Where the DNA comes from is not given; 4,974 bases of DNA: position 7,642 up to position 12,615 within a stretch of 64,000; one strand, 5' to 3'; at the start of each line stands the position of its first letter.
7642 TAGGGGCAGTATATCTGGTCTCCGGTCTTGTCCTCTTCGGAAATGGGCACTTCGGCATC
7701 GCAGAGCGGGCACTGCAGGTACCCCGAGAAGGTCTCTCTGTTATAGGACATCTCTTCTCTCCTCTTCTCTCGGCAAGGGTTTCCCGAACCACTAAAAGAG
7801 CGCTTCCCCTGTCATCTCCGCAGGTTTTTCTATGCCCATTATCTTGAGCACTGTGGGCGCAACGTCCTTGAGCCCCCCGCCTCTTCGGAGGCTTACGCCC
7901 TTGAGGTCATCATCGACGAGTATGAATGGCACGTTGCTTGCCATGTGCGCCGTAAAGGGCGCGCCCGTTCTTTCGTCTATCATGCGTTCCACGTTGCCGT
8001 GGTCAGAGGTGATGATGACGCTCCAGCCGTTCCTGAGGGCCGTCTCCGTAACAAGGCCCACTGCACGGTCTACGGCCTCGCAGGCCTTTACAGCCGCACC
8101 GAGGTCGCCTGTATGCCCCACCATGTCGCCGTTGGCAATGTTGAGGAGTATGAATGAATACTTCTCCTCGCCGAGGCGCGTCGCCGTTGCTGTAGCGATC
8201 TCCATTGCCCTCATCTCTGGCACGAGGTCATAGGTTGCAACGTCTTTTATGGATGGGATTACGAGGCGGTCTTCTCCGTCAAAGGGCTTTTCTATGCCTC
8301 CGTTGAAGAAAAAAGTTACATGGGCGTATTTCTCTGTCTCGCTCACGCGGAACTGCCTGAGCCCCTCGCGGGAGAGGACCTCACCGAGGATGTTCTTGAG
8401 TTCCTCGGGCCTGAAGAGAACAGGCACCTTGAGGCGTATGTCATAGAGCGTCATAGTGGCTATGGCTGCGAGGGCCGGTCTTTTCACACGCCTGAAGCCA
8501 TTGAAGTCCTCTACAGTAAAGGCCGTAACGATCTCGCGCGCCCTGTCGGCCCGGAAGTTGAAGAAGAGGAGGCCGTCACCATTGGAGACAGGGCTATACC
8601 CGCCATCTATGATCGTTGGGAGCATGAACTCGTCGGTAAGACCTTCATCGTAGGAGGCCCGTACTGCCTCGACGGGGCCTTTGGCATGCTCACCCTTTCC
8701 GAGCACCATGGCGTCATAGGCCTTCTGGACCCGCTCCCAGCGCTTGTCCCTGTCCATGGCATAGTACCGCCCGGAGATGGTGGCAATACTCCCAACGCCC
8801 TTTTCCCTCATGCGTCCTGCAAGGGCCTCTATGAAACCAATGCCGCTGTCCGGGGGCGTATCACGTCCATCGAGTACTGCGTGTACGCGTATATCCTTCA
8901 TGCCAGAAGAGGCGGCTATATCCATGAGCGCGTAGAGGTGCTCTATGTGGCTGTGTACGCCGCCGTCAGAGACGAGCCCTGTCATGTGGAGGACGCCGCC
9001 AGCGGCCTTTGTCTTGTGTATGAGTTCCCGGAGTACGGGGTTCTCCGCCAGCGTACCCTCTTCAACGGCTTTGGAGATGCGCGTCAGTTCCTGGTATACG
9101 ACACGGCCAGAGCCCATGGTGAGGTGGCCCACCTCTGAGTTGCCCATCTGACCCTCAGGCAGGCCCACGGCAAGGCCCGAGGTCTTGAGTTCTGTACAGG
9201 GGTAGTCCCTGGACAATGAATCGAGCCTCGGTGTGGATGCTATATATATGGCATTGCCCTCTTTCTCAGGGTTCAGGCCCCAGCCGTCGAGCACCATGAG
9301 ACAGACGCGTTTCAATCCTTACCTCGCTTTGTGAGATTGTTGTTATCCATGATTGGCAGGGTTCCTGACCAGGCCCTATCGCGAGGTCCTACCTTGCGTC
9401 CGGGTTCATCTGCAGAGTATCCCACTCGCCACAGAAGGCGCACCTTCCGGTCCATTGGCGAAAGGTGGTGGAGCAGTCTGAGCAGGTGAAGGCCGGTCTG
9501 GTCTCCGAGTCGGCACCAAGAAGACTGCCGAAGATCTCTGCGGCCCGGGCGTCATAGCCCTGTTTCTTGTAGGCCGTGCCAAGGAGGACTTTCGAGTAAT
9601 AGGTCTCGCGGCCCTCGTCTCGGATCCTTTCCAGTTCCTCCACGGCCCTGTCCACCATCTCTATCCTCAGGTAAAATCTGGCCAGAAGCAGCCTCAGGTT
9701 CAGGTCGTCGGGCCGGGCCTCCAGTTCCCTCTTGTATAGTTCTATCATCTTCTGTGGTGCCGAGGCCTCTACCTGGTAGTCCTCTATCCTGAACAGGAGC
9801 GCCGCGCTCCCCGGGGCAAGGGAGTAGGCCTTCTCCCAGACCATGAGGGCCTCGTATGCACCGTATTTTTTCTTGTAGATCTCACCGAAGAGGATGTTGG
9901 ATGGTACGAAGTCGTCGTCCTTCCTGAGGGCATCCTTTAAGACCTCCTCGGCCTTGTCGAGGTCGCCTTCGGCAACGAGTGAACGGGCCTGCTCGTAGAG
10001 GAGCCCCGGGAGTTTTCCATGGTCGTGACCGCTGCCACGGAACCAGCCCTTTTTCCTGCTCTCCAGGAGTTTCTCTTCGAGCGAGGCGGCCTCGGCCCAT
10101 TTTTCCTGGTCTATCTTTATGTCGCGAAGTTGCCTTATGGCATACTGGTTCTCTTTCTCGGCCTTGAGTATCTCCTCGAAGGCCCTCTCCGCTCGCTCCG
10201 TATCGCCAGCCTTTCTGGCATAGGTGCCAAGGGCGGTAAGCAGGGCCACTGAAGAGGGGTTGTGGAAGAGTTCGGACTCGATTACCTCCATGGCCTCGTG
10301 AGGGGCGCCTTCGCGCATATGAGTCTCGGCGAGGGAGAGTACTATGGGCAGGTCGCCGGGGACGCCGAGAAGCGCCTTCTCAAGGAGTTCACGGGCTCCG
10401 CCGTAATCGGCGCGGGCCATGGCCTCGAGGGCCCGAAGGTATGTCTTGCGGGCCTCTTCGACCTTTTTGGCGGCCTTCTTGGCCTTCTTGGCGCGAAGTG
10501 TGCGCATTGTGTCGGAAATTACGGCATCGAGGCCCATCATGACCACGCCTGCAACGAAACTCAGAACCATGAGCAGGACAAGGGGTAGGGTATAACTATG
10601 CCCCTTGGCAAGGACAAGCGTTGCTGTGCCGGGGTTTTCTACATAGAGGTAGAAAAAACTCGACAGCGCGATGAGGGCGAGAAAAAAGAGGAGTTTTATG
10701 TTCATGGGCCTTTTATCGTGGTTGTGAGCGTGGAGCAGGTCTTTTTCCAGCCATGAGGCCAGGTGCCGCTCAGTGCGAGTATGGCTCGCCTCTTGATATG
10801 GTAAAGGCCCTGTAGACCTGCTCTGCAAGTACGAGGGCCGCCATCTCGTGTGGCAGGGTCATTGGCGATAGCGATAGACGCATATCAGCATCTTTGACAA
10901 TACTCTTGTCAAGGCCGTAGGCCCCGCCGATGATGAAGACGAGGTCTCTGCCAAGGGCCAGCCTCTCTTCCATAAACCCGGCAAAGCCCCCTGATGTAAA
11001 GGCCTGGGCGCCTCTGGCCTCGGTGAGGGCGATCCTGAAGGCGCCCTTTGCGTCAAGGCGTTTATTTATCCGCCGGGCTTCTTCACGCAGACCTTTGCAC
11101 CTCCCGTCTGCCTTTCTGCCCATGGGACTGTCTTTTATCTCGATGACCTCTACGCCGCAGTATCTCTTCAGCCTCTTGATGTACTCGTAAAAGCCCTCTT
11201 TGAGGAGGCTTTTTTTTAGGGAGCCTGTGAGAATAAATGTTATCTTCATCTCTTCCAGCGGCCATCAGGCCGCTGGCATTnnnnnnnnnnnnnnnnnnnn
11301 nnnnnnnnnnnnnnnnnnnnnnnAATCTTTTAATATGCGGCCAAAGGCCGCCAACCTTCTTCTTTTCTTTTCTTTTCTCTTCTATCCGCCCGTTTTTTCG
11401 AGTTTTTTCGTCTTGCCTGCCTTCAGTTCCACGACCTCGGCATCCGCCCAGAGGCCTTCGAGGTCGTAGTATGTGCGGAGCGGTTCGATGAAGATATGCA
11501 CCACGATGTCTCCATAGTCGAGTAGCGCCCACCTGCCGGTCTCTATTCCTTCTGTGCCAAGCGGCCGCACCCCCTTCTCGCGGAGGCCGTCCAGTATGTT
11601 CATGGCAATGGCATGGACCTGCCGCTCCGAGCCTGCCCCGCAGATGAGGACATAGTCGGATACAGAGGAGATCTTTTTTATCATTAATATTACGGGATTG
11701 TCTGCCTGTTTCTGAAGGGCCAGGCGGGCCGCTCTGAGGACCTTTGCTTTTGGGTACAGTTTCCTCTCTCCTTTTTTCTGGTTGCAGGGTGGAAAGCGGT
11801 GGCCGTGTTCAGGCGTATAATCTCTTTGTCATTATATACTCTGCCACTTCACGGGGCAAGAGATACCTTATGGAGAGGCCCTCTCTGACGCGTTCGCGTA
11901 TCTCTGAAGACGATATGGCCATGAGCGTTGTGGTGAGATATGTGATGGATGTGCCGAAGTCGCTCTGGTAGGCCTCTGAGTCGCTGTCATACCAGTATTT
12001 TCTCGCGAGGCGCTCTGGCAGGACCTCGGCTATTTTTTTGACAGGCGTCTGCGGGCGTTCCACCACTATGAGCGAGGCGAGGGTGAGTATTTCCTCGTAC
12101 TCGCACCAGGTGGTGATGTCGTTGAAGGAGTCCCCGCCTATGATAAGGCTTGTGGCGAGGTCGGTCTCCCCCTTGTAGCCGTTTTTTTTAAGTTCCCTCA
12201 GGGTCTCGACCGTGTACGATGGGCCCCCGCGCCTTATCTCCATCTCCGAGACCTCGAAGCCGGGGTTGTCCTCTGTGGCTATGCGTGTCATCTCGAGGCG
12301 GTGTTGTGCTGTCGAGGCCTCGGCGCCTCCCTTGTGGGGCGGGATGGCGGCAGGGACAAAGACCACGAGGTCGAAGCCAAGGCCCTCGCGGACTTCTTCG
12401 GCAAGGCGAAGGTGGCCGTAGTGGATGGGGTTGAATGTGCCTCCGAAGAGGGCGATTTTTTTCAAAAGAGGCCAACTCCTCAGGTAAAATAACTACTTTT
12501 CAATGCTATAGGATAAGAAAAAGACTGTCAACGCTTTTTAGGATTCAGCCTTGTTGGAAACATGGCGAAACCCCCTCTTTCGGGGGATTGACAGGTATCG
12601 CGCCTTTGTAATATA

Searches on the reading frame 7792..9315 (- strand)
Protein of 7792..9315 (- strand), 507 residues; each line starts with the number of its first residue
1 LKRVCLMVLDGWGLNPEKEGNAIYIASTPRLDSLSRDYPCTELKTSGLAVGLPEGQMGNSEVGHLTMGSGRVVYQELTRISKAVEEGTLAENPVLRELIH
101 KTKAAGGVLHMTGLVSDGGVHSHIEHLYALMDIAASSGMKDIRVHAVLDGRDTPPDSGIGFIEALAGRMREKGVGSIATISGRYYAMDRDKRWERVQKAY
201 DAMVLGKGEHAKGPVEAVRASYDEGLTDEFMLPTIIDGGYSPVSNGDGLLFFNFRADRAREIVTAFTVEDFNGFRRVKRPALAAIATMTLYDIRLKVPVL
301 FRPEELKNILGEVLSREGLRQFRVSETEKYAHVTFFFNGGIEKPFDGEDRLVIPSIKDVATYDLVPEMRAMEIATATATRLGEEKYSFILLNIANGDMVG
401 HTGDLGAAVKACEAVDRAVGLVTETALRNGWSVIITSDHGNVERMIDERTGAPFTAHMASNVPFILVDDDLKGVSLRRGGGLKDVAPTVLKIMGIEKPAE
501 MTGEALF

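Call 44: search_protein_families(library=pfam, proteins=[window:7792-9315:-], max_evalue=0.00001)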
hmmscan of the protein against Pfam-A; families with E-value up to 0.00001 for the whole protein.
window:7792-9315:- (507 aa): 2 families
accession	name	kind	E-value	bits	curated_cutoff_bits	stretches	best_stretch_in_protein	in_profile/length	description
PF06415.18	iPGM_N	-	2.4e-81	272.8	27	1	80-292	1-216/217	BPG-independent PGAM N-terminus (iPGM_N)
PF01676.23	Metalloenzyme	-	1.3e-78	264.5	24.3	1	2-497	1-252/252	Metalloenzyme superfamily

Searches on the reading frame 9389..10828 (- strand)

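Call 44: search_protein_families(library=pfam, proteins=[window:9389-10828:-], max_evalue=0.00001)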
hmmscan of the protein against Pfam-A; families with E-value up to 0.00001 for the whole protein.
window:9389-10828:- (479 aa): 12 families
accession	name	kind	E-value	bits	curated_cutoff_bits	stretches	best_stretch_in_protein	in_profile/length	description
PF14559.12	TPR_19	-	2.2e-21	76.4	25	1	362-413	11-63/68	Tetratricopeptide repeat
PF13428.12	TPR_14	-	5.5e-18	64.1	23.5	0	275-306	2-33/44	Tetratricopeptide repeat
PF13176.12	TPR_7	-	1e-10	41.2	27.9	0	277-305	2-32/36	Tetratricopeptide repeat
PF13432.12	TPR_16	-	2.6e-10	41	32.7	0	199-253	2-56/65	Tetratricopeptide repeat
PF07719.23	TPR_2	-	8.3e-09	35.3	27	0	276-306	3-33/34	Tetratricopeptide repeat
PF23914.1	TPR_CcmH_CycH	-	2.7e-08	34.2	42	0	136-227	60-154/158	Cytochrome c-type biogenesis protein H TPR domain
PF13181.12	TPR_8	-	2.8e-07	30.6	25.7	0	276-302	3-29/34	Tetratricopeptide repeat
PF13431.12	TPR_17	-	3.4e-07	30.5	24.4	0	364-396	1-33/34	Tetratricopeptide repeat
PF13424.12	TPR_12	-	4e-07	30.6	30.1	0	178-223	28-74/77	Tetratricopeptide repeat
PF12895.13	ANAPC3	-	1.3e-06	29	27.2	0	148-218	11-80/82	Anaphase-promoting complex, cyclosome, subunit 3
PF06305.16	LapA_dom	-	3.1e-06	27.4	28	1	65-125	2-61/64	Lipopolysaccharide assembly protein A domain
PF18073.7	Zn_ribbon_LapB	-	3.9e-06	26.9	25.7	1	447-473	1-27/28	Rubredoxin metal binding domain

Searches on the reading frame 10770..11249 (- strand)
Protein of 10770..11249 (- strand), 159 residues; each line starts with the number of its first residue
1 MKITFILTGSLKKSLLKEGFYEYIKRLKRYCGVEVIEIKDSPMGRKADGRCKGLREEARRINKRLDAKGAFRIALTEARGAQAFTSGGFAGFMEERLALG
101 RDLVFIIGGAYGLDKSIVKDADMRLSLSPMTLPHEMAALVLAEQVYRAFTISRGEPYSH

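Call 44: search_protein_families(library=pfam, proteins=[window:10770-11249:-], max_evalue=0.00001)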
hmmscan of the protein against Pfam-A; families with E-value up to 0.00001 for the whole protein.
window:10770-11249:- (159 aa): 1 family
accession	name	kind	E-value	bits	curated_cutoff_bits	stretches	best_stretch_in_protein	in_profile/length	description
PF02590.22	SPOUT_MTase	-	9.2e-42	143.1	27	1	1-157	1-153/154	Predicted SPOUT methyltransferase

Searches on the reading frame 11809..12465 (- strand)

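Call 44: search_protein_families(library=pfam, proteins=[window:11809-12465:-], max_evalue=0.00001)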
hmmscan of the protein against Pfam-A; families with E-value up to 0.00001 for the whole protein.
window:11809-12465:- (218 aa): 1 family
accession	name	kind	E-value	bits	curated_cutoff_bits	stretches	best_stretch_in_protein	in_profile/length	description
PF01467.32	CTP_transf_like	-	1.3e-28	100.3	21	1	6-192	1-133/133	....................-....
